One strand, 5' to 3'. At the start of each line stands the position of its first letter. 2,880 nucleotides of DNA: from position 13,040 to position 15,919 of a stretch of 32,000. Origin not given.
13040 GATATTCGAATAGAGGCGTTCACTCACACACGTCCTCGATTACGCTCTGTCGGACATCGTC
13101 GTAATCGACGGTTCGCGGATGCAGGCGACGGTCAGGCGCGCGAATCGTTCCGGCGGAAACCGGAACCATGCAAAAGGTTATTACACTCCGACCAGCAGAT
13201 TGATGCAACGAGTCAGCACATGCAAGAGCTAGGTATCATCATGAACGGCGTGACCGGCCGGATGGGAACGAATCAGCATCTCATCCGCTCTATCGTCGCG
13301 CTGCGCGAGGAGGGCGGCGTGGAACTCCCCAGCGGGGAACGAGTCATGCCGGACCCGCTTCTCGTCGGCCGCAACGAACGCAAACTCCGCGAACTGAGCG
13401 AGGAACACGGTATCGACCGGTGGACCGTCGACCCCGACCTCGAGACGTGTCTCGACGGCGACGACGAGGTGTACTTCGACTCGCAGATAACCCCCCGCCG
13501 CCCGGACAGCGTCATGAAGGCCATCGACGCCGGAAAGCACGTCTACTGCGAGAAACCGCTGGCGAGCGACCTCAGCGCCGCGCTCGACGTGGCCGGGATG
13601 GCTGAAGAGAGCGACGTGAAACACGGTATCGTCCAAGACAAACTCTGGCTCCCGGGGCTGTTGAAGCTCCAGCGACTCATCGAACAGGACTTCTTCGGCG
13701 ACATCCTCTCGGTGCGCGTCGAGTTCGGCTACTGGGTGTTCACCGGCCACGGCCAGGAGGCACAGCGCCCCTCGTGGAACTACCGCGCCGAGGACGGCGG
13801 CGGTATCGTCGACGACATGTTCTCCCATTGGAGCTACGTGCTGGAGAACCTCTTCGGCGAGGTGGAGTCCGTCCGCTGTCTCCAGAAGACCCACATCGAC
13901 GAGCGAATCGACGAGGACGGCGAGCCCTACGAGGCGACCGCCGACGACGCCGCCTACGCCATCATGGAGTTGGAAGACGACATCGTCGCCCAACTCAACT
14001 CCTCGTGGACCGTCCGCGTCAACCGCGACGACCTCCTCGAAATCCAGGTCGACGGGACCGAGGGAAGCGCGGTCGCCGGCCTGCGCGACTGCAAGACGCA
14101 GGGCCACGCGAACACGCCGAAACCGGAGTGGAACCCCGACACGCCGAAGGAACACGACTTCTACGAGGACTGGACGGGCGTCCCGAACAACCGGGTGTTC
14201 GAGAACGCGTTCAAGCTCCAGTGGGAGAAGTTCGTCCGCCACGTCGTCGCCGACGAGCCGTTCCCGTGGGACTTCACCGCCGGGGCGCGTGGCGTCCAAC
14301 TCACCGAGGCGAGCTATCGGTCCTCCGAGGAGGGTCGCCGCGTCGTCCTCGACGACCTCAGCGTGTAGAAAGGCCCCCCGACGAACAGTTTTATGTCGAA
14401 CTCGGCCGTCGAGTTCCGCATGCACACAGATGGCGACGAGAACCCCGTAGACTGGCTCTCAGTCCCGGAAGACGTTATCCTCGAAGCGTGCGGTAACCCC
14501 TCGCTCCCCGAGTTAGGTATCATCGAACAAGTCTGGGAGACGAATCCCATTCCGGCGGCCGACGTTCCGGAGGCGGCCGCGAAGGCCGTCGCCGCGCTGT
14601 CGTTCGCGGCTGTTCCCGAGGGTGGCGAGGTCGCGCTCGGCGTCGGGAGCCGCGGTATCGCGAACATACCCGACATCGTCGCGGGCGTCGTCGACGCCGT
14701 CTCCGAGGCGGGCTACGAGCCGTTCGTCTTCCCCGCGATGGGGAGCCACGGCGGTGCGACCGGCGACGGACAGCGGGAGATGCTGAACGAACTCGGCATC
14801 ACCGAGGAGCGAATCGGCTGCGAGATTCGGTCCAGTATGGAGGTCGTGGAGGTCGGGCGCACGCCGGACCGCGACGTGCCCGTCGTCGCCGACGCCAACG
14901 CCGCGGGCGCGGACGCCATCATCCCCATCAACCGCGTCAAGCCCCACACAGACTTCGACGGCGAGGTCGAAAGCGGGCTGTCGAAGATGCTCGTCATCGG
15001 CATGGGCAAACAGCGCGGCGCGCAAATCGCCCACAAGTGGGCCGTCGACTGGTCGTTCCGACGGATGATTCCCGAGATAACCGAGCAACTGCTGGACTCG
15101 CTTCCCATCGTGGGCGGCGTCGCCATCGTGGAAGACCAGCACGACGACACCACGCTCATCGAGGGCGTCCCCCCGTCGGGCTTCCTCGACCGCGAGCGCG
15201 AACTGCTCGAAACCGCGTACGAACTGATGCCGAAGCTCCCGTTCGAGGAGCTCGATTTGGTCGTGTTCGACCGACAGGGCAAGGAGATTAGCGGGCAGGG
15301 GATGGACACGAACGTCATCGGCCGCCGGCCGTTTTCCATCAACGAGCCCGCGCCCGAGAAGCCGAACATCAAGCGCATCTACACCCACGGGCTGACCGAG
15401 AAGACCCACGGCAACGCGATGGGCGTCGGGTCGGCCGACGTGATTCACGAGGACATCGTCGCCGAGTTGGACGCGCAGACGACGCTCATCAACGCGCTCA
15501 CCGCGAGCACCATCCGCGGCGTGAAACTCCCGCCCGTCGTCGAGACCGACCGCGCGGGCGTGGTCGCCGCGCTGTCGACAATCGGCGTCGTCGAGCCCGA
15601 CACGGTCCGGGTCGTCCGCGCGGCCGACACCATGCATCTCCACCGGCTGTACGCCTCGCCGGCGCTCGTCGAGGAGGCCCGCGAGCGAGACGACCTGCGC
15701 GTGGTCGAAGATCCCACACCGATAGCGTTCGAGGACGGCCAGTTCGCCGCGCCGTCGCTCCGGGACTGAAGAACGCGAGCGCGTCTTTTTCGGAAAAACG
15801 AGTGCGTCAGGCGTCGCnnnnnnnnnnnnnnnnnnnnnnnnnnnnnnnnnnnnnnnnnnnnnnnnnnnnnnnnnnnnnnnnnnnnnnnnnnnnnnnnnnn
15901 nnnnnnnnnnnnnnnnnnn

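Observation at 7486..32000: Haloarchaeal pectin/oligogalacturonide utilisation island assembled from non-textbook parts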

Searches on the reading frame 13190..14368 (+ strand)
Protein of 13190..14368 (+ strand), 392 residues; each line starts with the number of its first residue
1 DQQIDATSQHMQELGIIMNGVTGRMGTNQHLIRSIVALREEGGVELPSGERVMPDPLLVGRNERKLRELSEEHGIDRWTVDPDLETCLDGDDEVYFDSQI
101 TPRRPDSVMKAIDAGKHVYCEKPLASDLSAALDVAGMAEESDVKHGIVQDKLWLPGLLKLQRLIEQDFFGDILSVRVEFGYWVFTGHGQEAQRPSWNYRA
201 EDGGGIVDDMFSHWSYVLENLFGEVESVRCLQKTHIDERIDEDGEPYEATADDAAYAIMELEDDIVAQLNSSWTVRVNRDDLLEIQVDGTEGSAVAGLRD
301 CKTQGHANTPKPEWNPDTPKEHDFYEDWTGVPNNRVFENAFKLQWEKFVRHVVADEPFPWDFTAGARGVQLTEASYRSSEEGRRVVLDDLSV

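Call 10: search_protein_families(library=ncbifam, proteins=[window:13190-14368:+], max_evalue=0.01)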
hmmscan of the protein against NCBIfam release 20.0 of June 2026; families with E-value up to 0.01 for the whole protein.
window:13190-14368:+ (392 aa): 8 families
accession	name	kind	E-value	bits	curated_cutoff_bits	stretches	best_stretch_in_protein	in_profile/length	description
TIGR04380.1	myo_inos_iolG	equivalog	1.6e-16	60.1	355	1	101-385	74-329/330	inositol 2-dehydrogenase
NF052479.1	LevoglcsnDh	equivalog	1e-13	50.8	650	1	108-269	90-253/386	levoglucosan dehydrogenase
NF008607.0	PRK11579.1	subfamily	6.8e-08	31.9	330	1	109-229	82-196/346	oxidoreductase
NF041392.1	XylDh_Gfo6_Halo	equivalog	5.1e-07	28.8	350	1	106-176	97-167/350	D-xylose 1-dehydrogenase Gfo6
NF052679.1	InsChiInosDhIolG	equivalog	5.5e-06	25.6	540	1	71-176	46-152/343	bifunctional inositol 2-dehydrogenase/D-chiro-inositol 1-dehydrogenase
NF040723.1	UDP-GlcNAcDh_Arch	equivalog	9.9e-06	25.3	450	1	107-176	76-145/302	UDP-N-acetylglucosamine 3-dehydrogenase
NF058563.1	BT_2159_fam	equivalog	0.00044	19.4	650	1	98-195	69-167/350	disaccharide 3-dehydrogenase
NF007574.0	PRK10206.1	equivalog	0.0033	16.5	352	1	109-183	83-157/345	oxidoreductase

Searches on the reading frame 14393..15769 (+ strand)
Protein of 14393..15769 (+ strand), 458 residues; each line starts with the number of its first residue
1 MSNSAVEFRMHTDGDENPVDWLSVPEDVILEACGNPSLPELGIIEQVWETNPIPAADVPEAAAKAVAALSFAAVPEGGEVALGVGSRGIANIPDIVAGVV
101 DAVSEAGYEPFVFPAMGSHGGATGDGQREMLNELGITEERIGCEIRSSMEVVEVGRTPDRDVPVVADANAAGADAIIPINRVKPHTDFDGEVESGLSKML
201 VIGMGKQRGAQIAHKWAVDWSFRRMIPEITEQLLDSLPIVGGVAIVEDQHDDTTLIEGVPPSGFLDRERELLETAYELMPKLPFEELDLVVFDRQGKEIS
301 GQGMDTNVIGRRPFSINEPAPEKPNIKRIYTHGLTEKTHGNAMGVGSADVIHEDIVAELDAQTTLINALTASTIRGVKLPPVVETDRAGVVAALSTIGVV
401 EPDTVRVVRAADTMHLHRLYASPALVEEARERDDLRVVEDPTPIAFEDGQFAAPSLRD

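Call 4: search_protein_families(library=pfam, proteins=[window:14393-15769:+], max_evalue=0.01)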
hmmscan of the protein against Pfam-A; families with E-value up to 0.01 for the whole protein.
window:14393-15769:+ (458 aa): 2 families
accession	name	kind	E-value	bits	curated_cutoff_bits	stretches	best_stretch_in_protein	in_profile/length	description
PF04015.17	DUF362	-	0.00013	22.6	24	1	93-251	20-173/200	Domain of unknown function (DUF362)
PF09861.14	Lar_N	-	0.006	16.3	23.3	0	99-216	77-194/204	Lactate racemase N-terminal domain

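Call 10: search_protein_families(library=ncbifam, proteins=[window:14393-15769:+], max_evalue=0.01)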
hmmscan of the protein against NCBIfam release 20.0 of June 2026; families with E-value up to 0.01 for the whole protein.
window:14393-15769:+ (458 aa): 2 families
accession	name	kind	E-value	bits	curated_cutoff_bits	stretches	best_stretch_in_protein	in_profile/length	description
NF052515.1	NPN_iso_grp_22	equivalog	1.5e-150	501.5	400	1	39-431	2-391/392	nickel pincer cofactor-dependent isomerase, group 22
NF052593.1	NPN_racem_MAR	equivalog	0.0086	14.7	500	0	101-215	83-196/415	nickel-dependent malate racemase, LarAH6 family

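Call 18: find_encoding_contigs(protein=window:14393-15769:+, flank=10000, max_places=4)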
Protein window:14393-15769:+ (458 aa): 23 contigs read that carry it; 4 places shown.
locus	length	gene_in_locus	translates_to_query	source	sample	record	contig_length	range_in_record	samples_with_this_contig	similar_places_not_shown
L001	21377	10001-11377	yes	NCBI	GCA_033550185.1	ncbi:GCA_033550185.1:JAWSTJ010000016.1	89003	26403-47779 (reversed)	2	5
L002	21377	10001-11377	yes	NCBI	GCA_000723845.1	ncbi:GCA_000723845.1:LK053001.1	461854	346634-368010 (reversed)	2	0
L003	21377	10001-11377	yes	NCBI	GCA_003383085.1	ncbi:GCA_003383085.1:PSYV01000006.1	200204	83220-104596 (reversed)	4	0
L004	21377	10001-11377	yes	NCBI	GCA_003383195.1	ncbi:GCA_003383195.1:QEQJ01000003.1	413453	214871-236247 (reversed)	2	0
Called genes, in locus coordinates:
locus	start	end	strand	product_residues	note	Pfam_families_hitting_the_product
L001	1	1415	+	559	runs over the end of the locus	PF01979:Amidohydro_1, PF07969:Amidohydro_3 (faint), PF13382:Adenine_deam_C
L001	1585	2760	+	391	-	PF02608:Bmp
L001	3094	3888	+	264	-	PF09339:HTH_IclR, PF01022:HTH_5 (weak), PF12840:HTH_20 (weak), PF01614:IclR_C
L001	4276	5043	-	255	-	PF01022:HTH_5 (faint), PF09339:HTH_IclR (weak), PF01614:IclR_C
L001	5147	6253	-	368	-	PF01408:GFO_IDH_MocA, PF22725:GFO_IDH_MocA_C3, PF02894:GFO_IDH_MocA_C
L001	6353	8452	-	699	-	-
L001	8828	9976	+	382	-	PF01408:GFO_IDH_MocA (weak), PF02894:GFO_IDH_MocA_C, PF22725:GFO_IDH_MocA_C3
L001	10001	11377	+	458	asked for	-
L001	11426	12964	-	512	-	PF12708:Pect-lyase_RHGA_epim, PF00295:Glyco_hydro_28, PF13229:Beta_helix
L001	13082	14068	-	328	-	PF12715:Abhydrolase_7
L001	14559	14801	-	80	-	-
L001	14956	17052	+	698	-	PF00496:SBP_bac_5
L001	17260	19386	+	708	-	PF00528:BPD_transp_1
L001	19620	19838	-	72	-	-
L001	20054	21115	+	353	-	PF00005:ABC_tran, PF02463:SMC_N (faint), PF13304:AAA_21, PF08352:oligo_HPY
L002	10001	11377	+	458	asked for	-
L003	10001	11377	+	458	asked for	-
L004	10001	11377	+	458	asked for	-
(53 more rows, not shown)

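Call 38: search_solved_structures(query=window:14393-15769:+, max_evalue=1, show_alignments=3)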
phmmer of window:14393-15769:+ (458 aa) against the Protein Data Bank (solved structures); distinct sequences matched with E-value up to 1: 0.

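Call 57: find_homologous_proteins(query=window:14393-15769:+, max_evalue=0.00001)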
Query window:14393-15769:+ (458 aa): 7623 proteins with E <= 0.00001 among 8000 candidates; the best 120 are listed.
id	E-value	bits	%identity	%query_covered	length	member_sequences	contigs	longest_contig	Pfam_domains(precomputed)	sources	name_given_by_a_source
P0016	1.3e-295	998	98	100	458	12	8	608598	-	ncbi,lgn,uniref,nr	ncbi:DUF362 domain protein (plasmid) [Haloferax gibbonsii]|uniref:DUF362 domain protein n=1 Tax=Halo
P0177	2.2e-289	978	97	100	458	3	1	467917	-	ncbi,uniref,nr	ncbi:DUF362 domain-containing protein [Haloferax sp. Atlit-12N]|uniref:DUF362 domain-containing prot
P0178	1.1e-282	956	94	100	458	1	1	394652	-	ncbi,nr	ncbi:DUF362 domain-containing protein [Haloferax massiliensis]|nr:DUF362 domain-containing protein [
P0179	2.7e-282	955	94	100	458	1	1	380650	-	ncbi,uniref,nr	ncbi:DUF362 domain-containing protein [Haloferax denitrificans]|uniref:DUF362 domain-containing prot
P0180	8.0e-282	953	94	100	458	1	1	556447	-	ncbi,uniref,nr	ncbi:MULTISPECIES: DUF362 domain-containing protein [unclassified Haloferax]|uniref:DUF362 domain-co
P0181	1.3e-281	952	93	100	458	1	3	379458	-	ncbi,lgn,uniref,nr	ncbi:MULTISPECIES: DUF362 domain-containing protein [unclassified Haloferax]|uniref:DUF362 domain-co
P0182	3.9e-279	944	93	100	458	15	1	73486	-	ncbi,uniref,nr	ncbi:DUF362 domain-containing protein [Haloferax volcanii]|uniref:DUF362 domain-containing protein n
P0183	2.4e-277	938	94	98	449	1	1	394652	-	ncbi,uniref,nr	ncbi:hypothetical protein BN996_03079 [Haloferax massiliensis]|uniref:DUF362 domain-containing prote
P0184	1.5e-275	932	93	98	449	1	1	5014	-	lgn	-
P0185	6.5e-275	930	92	100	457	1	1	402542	-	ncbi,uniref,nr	ncbi:DUF362 domain-containing protein [Haloferax sulfurifontis]|uniref:DUF362 domain-containing prot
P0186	5.0e-255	865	85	100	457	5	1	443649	-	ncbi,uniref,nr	ncbi:DUF362 domain-containing protein [Halogeometricum sp. S1BR25-6]|uniref:DUF362 domain-containing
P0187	9.3e-254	861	86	98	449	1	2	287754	-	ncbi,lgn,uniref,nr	ncbi:DUF362 domain-containing protein [Halopelagius longus]|uniref:DUF362 domain-containing protein 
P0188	1.8e-252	856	85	98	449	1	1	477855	-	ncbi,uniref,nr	ncbi:DUF362 domain-containing protein [Haloferax sp. Atlit-4N]|uniref:DUF362 domain-containing prote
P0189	1.5e-247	840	84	98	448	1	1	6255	PF09861.15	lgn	-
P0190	4.8e-247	838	87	95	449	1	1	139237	-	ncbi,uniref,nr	ncbi:DUF362 domain-containing protein [Haloarcula sp. S1AR25-5A]|uniref:DUF362 domain-containing pro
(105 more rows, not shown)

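Call 69: search_protein_representatives(protein=window:14393-15769:+)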
Query: 458 residues. Proteins with E-value up to 0.001 (for the whole library): 3688; up to 1e-10: 2458; up to 1e-30: 1033. The best 150 are listed.
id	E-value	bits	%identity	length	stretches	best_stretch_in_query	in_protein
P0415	1.5e-179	614.2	63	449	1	23-455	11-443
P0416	1.7e-122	426.2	49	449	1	24-454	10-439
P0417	4.5e-111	388.5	67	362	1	116-391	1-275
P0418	1.5e-105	370.4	46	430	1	38-448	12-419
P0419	6.0e-102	358.5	66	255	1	209-457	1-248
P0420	3.6e-101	355.9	48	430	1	38-449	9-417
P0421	5.6e-101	355.3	48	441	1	30-451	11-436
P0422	1.3e-97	344.2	46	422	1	38-448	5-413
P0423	1.5e-93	330.8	42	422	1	38-447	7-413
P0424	2.1e-93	330.3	44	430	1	38-449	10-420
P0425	7.6e-92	325.2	44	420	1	55-452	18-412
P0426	2.7e-90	320.1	46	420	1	35-448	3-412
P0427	1.4e-89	317.8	43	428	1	29-452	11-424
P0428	3.1e-89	316.6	44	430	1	64-452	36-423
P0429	6.5e-89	315.5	43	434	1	44-440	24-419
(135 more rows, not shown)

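Call 71: search_solved_structures(query=A4, max_evalue=1, show_alignments=2)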
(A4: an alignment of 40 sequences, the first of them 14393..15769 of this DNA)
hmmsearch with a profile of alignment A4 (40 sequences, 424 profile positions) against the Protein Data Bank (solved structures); distinct sequences matched with E-value up to 1: 0.

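Call 81: predict_structure(alignment_id=A5)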
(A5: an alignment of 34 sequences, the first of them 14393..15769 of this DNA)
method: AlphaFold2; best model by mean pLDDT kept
length: 458 residues; sequences in the alignment: 34
mean_pLDDT: 70.1   pTM: 0.73
mean pLDDT of the five models: 70.1, 67.5, 58.5, 55.0, 51.2
residues with pLDDT >= 90: 149; 70-90: 122; 50-70: 64; < 50: 123
segments of 3 or more residues with pLDDT < 50: 1-26, 186-188, 297-321, 333-400
pLDDT, mean of each block of 10 residues (from residue 1): 37 44 47 59 84 95 97 96 87 97 98 79 80 93 93 91 93 97 60 76 82 74 82 94 89 93 92 80 77 53 35 39 61 41 23 26 23 24 32 39 70 76 91 93 66 66
secondary structure, 60 per line:
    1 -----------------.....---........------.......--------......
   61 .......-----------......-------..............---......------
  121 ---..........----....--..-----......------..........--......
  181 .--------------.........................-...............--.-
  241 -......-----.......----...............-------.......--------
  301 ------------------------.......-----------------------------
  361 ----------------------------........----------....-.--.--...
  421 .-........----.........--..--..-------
elements in order: H18-22 H26-33 E40-46 H55-67 E79-84 H92-105 E109-114 H124-133 H138-141 E151-156 E163-167 H168-172 E175-181 H196-220 H222-236 E242-247 E253-259 H264-278 E286-292 E325-331 H389-396 E407-410 E418-421 H423-430 E435-443

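Call 86: fold_search(model_id=the predicted structure, library=pdb)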
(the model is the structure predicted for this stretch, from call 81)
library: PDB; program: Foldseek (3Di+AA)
matches with E <= 10: 1308; with E <= 0.001: 19
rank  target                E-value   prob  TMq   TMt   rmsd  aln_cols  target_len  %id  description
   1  9q3k_A                8.3e-10  1.00  0.43  0.41   4.2       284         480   15  Structure of LarA-like nickel-pincer nucleotide cofactor-utilizing enzyme with a single catalytic histidine residue fr (released 2025-09-24)
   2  9q3j_E                1.3e-09  1.00  0.39  0.39   5.3       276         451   16  Structures of LarA-like nickel-pincer nucleotide cofactor-utilizing enzyme with a single catalytic histidine residue f (released 2025-09-17)
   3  9q3j_G                1.8e-09  1.00  0.38  0.39   4.8       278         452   17  Structures of LarA-like nickel-pincer nucleotide cofactor-utilizing enzyme with a single catalytic histidine residue f (released 2025-09-17)
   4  9q3j_H                1.8e-09  1.00  0.38  0.38   4.9       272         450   16  Structures of LarA-like nickel-pincer nucleotide cofactor-utilizing enzyme with a single catalytic histidine residue f (released 2025-09-17)
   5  7s91                  4.3e-09  1.00  0.41  0.46   5.5       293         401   17  Structure of the malate racemase mar2 apoprotein from Thermoanaerobacterium thermosaccharolyticum at 2.25 angstroms reso (released 2021-10-13)
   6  9q3j_D                8.4e-09  1.00  0.38  0.38   5.0       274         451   16  Structures of LarA-like nickel-pincer nucleotide cofactor-utilizing enzyme with a single catalytic histidine residue f (released 2025-09-17)
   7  4nar                  1.0e-08  1.00  0.43  0.46   5.2       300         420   16  Crystal Structure of the Q9WYS3 protein from Thermotoga maritima. Northeast Structural Genomics Consortium Target VR152 (released 2013-11-06)
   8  6d6z                  1.1e-08  1.00  0.37  0.42   5.8       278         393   18  Structure of the malate racemase apoprotein from Thermoanaerobacterium thermosaccharolyticum (released 2019-04-24)
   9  9q3j_A                1.3e-08  1.00  0.39  0.39   5.0       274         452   16  Structures of LarA-like nickel-pincer nucleotide cofactor-utilizing enzyme with a single catalytic histidine residue f (released 2025-09-17)
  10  9eia_B                2.7e-08  1.00  0.42  0.45   6.3       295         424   18  A broad-substrate spectrum lactate racemase A from Isosphaera pallida in complex with copurified D-lactate (released 2025-01-29)
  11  9eia_A                9.6e-08  1.00  0.42  0.45   6.2       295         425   18  A broad-substrate spectrum lactate racemase A from Isosphaera pallida in complex with copurified D-lactate (released 2025-01-29)
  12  8ezf                  2.0e-07  1.00  0.40  0.44   5.1       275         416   13  A tethered niacin-derived pincer complex with a nickel-carbon or sulfite-carbon bond in lactate racemase R98A/R100A vari (released 2023-01-25)
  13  9eid                  2.4e-07  1.00  0.42  0.45   6.2       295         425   18  A broad-substrate spectrum lactate racemase A from Isosphaera pallida in complex with D-2-Hydroxybutyrate (released 2025-01-29)
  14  2yjg_A                3.2e-07  1.00  0.41  0.44   6.5       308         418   12  Structure of the lactate racemase apoprotein from Thermoanaerobacterium thermosaccharolyticum (released 2012-05-30)
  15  6c1w_A                1.2e-06  1.00  0.42  0.45   5.8       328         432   13  A tethered niacin-derived pincer complex with a nickel-carbon or sulfite-carbon bond in lactate racemase (released 2018-03-14)
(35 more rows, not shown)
